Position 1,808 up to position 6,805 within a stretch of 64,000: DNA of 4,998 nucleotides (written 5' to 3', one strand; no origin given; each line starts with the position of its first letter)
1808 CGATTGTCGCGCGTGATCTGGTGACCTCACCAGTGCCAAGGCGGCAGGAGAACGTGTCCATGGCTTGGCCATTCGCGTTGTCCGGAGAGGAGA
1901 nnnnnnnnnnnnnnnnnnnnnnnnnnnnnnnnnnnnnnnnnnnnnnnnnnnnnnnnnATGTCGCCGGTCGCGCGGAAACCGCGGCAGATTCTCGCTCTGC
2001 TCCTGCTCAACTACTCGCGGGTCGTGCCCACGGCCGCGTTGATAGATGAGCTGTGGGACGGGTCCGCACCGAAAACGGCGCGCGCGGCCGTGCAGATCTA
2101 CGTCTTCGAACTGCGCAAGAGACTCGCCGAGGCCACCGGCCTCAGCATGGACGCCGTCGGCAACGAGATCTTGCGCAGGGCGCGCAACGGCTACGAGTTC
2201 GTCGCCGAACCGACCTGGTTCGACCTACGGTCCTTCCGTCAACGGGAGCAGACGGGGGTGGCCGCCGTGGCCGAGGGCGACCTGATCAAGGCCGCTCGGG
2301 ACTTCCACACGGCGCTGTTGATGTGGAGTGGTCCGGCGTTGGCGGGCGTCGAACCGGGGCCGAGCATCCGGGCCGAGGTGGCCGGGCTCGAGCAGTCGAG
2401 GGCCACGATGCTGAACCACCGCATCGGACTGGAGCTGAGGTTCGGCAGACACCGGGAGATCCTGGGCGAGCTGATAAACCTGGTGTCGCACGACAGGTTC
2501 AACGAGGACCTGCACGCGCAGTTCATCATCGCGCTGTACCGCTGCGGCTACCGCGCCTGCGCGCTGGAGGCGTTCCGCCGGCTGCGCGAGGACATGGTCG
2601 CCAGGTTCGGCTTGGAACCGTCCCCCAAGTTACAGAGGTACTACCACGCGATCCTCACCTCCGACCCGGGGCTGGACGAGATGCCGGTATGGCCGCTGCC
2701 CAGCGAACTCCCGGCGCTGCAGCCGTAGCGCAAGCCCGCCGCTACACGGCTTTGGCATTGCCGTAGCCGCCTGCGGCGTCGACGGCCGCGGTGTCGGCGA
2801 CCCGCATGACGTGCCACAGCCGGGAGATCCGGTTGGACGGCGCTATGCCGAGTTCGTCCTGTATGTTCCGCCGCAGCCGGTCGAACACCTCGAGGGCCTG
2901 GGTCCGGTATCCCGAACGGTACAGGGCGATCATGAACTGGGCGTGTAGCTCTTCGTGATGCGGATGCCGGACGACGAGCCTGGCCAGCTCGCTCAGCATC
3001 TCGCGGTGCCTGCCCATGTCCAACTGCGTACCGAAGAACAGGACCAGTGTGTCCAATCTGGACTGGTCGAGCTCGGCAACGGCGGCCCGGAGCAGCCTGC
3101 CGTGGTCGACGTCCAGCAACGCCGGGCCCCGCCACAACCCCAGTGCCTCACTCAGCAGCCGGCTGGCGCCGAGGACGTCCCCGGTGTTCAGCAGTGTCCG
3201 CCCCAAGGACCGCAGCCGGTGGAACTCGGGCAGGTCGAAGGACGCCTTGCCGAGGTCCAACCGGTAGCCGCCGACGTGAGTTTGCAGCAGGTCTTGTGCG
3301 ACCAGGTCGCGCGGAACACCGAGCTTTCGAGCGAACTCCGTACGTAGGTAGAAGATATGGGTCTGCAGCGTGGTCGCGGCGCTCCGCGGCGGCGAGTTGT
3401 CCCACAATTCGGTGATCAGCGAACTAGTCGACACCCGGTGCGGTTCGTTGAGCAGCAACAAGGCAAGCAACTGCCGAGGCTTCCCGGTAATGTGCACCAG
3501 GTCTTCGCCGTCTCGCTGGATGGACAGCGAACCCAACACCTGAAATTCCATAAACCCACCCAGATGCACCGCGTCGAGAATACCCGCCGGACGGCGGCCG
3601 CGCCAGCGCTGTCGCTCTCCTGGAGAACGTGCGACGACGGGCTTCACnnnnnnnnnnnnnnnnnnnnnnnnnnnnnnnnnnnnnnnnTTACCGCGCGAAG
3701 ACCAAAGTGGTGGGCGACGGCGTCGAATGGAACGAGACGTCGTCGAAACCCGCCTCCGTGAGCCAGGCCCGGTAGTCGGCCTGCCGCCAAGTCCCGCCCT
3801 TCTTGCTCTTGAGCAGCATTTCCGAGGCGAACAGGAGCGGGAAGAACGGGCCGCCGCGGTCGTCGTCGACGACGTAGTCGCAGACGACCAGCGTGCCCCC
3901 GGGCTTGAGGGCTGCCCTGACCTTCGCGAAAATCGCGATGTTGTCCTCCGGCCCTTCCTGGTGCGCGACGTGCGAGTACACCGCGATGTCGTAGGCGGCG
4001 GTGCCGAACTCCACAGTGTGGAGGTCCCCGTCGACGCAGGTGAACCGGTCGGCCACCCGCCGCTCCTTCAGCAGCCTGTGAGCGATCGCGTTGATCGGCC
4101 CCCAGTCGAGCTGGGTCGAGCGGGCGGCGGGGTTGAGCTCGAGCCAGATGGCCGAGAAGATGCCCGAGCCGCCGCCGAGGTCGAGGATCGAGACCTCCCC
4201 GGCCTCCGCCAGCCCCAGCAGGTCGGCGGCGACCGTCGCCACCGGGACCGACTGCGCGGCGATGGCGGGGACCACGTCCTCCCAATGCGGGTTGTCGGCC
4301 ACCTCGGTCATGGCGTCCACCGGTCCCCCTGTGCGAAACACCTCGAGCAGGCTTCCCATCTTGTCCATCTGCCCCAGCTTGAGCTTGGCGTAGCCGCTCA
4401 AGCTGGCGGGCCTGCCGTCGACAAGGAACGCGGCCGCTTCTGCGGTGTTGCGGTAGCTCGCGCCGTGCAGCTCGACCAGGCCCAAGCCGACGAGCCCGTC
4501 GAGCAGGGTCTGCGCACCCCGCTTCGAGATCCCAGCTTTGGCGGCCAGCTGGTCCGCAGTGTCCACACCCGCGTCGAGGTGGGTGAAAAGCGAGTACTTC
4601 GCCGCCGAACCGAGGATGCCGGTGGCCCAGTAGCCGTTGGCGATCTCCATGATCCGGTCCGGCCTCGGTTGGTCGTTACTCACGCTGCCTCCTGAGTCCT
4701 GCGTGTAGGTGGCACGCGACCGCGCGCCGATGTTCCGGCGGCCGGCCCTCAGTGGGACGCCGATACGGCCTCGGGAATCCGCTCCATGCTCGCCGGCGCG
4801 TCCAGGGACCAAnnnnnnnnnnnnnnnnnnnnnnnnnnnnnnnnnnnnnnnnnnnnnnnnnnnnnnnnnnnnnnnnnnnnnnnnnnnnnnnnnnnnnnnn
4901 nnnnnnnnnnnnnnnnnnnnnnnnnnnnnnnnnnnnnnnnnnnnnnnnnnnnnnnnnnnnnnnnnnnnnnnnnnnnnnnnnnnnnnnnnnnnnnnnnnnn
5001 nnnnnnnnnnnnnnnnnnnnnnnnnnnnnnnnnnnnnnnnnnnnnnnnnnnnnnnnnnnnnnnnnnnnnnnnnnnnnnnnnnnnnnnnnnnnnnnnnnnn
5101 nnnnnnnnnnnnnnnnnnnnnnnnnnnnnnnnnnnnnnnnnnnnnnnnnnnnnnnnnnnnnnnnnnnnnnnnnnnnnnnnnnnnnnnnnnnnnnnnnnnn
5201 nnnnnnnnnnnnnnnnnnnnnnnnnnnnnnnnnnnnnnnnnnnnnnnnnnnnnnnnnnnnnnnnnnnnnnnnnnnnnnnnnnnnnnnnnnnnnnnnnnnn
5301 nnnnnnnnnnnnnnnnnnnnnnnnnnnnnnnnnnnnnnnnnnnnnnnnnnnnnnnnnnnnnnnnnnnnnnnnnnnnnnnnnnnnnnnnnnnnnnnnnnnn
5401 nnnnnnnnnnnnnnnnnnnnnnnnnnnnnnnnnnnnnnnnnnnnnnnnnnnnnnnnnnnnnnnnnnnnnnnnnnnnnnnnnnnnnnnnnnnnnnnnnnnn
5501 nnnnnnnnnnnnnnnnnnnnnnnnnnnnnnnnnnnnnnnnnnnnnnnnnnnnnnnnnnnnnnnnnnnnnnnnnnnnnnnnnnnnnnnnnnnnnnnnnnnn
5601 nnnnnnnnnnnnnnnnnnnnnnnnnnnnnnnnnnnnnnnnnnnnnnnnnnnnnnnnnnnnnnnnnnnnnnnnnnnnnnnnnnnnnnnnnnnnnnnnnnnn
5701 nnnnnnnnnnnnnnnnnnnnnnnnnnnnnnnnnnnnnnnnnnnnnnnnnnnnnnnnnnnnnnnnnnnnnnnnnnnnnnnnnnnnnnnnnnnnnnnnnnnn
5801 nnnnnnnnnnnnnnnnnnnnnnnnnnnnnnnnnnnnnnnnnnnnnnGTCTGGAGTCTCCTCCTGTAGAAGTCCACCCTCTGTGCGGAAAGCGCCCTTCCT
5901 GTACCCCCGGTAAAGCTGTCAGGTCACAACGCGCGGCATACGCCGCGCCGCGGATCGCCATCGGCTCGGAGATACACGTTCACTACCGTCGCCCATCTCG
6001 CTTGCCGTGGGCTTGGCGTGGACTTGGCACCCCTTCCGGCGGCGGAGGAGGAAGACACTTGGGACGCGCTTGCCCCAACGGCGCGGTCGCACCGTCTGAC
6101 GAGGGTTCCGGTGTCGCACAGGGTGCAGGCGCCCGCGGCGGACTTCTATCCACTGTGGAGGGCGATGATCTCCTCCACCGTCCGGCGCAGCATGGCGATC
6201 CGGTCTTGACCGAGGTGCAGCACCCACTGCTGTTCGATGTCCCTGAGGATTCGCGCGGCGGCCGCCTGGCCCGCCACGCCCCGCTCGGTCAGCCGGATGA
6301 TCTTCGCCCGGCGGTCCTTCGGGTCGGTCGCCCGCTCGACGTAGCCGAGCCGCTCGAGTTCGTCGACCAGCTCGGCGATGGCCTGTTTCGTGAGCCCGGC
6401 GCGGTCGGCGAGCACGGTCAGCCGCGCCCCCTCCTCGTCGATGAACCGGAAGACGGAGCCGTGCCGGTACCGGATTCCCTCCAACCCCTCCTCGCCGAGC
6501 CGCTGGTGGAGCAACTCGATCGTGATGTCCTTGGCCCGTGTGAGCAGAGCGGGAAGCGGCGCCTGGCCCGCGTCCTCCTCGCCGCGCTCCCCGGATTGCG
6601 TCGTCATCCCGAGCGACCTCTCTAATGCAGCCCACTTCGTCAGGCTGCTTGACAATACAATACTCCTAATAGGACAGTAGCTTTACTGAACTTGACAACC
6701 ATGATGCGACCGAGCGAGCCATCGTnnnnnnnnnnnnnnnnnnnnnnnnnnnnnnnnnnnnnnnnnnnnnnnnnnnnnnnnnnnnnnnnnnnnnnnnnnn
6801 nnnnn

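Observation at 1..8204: Partial THN-synthase (RppA-type) polyketide cluster with multiple O-methyltransferases, two SARPs, MarR and a BBE-like oxidase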

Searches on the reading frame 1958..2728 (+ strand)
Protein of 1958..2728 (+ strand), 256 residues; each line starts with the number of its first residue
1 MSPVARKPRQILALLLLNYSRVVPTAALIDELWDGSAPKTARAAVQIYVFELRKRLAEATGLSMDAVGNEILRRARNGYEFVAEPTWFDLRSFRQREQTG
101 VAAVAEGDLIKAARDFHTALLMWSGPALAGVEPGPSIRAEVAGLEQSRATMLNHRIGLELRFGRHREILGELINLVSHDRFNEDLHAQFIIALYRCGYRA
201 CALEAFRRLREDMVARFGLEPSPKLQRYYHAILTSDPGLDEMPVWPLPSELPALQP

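Call 4: search_protein_families(library=pfam, proteins=[window:1958-2728:+])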
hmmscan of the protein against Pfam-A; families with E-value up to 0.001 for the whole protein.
window:1958-2728:+ (256 aa): 2 families
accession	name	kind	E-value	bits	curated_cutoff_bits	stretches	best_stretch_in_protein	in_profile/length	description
PF03704.23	BTAD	-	2.5e-37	128.9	22.1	1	88-233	1-146/146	Bacterial transcriptional activator domain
PF00486.34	Trans_reg_C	-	1.3e-07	32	26.2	1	6-60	8-61/77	Transcriptional regulatory protein, C terminal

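Call 7: search_protein_families(library=ncbifam, proteins=[window:1958-2728:+])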
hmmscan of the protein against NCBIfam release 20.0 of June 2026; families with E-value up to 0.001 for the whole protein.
window:1958-2728:+ (256 aa): 2 families
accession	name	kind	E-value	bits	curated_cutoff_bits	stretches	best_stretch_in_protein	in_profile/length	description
NF053617.1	SARPRegAfsRStmc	equivalog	2.2e-30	105.3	1430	1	8-243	53-276/986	SARP-family global regulator AfsR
NF041231.1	BagI_FevR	exception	3.4e-30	105.4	500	1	9-236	16-236/315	AfsR/SARP family transcriptional regulator BagI/FevR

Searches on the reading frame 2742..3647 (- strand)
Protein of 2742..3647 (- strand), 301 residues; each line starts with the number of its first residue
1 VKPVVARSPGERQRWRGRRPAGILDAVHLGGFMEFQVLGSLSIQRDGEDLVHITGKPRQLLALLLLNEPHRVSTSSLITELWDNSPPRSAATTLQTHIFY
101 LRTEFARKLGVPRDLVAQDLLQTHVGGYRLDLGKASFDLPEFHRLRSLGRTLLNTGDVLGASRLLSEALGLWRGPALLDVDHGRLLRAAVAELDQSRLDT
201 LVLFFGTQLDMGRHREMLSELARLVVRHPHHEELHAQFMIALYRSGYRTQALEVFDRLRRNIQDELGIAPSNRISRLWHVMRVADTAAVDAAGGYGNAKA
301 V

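Call 4: search_protein_families(library=pfam, proteins=[window:2742-3647:-])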
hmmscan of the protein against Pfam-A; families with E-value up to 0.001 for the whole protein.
window:2742-3647:- (301 aa): 3 families
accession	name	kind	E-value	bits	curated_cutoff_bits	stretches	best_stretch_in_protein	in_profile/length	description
PF03704.23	BTAD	-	7.3e-39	133.9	22.1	1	137-278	1-142/146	Bacterial transcriptional activator domain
PF00486.34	Trans_reg_C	-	2.1e-08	34.5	26.2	1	51-108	4-60/77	Transcriptional regulatory protein, C terminal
PF13428.12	TPR_14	-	0.00014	22.7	23.5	0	209-236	12-39/44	Tetratricopeptide repeat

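Call 7: search_protein_families(library=ncbifam, proteins=[window:2742-3647:-])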
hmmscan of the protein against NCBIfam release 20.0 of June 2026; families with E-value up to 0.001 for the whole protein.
window:2742-3647:- (301 aa): 2 families
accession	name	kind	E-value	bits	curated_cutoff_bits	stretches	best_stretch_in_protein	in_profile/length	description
NF041231.1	BagI_FevR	exception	3.1e-36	125.3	500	1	46-290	3-241/315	AfsR/SARP family transcriptional regulator BagI/FevR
NF053617.1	SARPRegAfsRStmc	equivalog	2.4e-35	121.8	1430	1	31-287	27-271/986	SARP-family global regulator AfsR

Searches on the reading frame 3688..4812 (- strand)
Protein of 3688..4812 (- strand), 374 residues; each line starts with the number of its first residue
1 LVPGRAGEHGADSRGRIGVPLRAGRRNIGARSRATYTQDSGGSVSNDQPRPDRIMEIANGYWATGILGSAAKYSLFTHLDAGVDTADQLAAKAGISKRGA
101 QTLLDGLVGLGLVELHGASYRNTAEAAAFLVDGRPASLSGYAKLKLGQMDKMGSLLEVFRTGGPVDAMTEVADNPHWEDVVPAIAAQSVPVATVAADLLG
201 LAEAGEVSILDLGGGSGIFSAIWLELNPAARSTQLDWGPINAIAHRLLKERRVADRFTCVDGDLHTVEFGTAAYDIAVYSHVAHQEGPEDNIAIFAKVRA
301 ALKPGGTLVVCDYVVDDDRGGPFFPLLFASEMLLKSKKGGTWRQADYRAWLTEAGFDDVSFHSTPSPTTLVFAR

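Call 4: search_protein_families(library=pfam, proteins=[window:3688-4812:-])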
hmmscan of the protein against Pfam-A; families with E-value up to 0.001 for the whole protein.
window:3688-4812:- (374 aa): 7 families
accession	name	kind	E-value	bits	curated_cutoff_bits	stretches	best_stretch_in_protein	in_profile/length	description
PF00891.24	Methyltransf_2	-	4.9e-14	52.6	22.3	1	208-356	65-209/210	O-methyltransferase domain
PF08100.18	Dimerisation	-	1.1e-11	44.9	25.6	1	48-131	3-92/93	O-methyltransferase dimerisation domain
PF08241.18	Methyltransf_11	-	1.1e-08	36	21.2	1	210-310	1-95/95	Methyltransferase domain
PF13649.12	Methyltransf_25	-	4.9e-08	34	27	1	209-306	1-97/97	Methyltransferase domain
PF08242.18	Methyltransf_12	-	5.8e-08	33.8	30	1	210-308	1-98/98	Methyltransferase domain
PF13489.12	Methyltransf_23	-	8.3e-06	26.1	27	1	208-360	25-163/164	Methyltransferase domain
PF13847.12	Methyltransf_31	-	2.1e-05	24.7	27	1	207-317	5-116/145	Methyltransferase domain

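Call 7: search_protein_families(library=ncbifam, proteins=[window:3688-4812:-])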
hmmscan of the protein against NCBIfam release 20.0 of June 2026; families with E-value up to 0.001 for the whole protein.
window:3688-4812:- (374 aa): 3 families
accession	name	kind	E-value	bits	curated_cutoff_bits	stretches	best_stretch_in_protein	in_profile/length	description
TIGR02716.1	C20_methyl_CrtF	equivalog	6.1e-08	32.1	276.1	1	208-361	152-304/306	bacteriochlorophyllide d C-20 methyltransferase BchU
TIGR02072.1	BioC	equivalog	9.7e-08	32.1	184.95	1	206-314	35-136/244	malonyl-ACP O-methyltransferase BioC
NF043040.1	corrin_prot_MT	hypoth_equivalog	7.2e-06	25.6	180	1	202-317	38-154/216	corrinoid protein-associated methyltransferase CpaM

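Call 25: search_solved_structures(query=window:3688-4812:-, max_evalue=1e-10)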
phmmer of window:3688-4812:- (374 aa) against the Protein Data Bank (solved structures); distinct sequences matched with E-value up to 1e-10: 25.
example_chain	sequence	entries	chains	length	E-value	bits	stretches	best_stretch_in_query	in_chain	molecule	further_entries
8tji_A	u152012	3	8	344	8.1e-30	107.5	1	48-373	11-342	RedM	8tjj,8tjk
2r3s_A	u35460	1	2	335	1.1e-26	97.2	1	48-368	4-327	uncharacterized protein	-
22ow_A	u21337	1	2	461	5.5e-23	85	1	49-373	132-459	Methyltransferase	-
7ux6_A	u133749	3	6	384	7.8e-22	81.2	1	56-370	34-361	MfnG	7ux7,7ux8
4qvg_A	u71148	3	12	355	2.2e-19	73.2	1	208-366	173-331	SibL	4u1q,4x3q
7wdq_A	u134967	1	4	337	1.1e-18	70.8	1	52-360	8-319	SAM-dependent MTHB methyltransferase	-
7wdw_A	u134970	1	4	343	1.2e-18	70.7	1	52-360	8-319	DSYB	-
5i2h_A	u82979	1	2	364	1.9e-15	60.2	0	204-357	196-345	O-methyltransferase family 2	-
3gwz_A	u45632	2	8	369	7.2e-14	55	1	51-356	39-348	MmcR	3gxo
4a6d_A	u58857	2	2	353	1e-13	54.5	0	209-369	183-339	HYDROXYINDOLE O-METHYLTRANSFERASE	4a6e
1qzz_A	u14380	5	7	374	1.8e-13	53.7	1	67-353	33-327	aclacinomycin-10-hydroxylase | Protein RdmB | Aclacinomycin 10-hydroxylase RdmB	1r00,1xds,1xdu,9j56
7phf_A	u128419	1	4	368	1.6e-12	50.6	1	66-334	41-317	Carminomycin 4-O-methyltransferase DnrK,Methyltransferase domain-containing protein,Aclaci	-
3mcz_A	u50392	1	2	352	1.8e-12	50.4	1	55-339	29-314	O-methyltransferase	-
7pga_A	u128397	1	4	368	2.2e-12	50.1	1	66-334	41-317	Carminomycin 4-O-methyltransferase DnrK,Methyltransferase domain-containing protein,Aclaci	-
7oy1_A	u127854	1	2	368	5.8e-12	48.8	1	66-334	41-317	Carminomycin 4-O-methyltransferase DnrK,Methyltransferase domain-containing protein,Aclaci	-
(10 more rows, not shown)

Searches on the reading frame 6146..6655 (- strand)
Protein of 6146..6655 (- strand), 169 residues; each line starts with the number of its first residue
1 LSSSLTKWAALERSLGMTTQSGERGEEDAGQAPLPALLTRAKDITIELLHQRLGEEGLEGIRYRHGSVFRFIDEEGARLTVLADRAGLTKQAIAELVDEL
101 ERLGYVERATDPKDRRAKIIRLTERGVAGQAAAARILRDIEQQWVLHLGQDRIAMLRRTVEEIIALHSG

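Call 4: search_protein_families(library=pfam, proteins=[window:6146-6655:-])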
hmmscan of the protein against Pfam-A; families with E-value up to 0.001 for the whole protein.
window:6146-6655:- (169 aa): 5 families
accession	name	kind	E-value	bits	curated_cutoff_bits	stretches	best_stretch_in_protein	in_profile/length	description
PF12802.13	MarR_2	-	5.6e-11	42.9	27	1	61-117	3-61/61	MarR family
PF13463.12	HTH_27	-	2.1e-08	34.8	22.2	1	72-126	12-68/68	Winged helix DNA-binding domain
PF01047.28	MarR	-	2.1e-08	34.3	24.6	1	75-117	16-58/59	MarR family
PF09339.16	HTH_IclR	-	0.00013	22.1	22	1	74-108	14-50/52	IclR helix-turn-helix domain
PF13601.12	HTH_34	-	0.00057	20.4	27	1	73-134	11-73/80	Winged helix DNA-binding domain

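Call 7: search_protein_families(library=ncbifam, proteins=[window:6146-6655:-])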
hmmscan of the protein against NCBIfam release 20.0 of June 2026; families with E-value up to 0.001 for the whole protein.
window:6146-6655:- (169 aa): 10 families
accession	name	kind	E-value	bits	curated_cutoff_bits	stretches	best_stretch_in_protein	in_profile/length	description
TIGR02337.1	HpaR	equivalog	1.5e-08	34.5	121.2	1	34-164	2-130/130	homoprotocatechuate degradation operon regulator HpaR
NF041230.1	BagL_FevM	exception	1.5e-07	31.5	230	1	34-156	16-134/145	MarR family transcriptional regulator BagL/FevM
NF045593.1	bilirub_TF_BilQ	equivalog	1.6e-06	27.9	125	1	94-161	62-129/135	bilirubin utilization transcriptional regulator BilQ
NF052638.1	TransRegOhrRVib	equivalog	1e-05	25.3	200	1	73-164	48-137/141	transcriptional regulator OhrR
NF053814.1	teico_TcaR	equivalog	1.3e-05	25.3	170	1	66-162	41-140/151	MarR family transcriptional regulator TcaR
NF053777.1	Saro0803TransReg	equivalog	3.8e-05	23.4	200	1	75-157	50-132/140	Saro_0803 family transcriptional regulator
NF008565.1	PRK11512.1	equivalog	4.8e-05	23.4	240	1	91-163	69-142/144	multiple antibiotic resistance transcriptional regulator MarR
TIGR04472.1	reg_rSAM_mob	hypoth_equivalog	6.5e-05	23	240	1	37-133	5-102/141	radical SAM mobile pair system MarR family transcriptional regulator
NF002926.0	PRK03573.1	equivalog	0.00021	21.2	120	1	82-158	52-128/144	transcriptional regulator SlyA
NF050133.1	TransRegFabT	equivalog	0.00042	20.6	200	1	82-163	49-130/138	fatty acid biosynthesis transcriptional regulator FabT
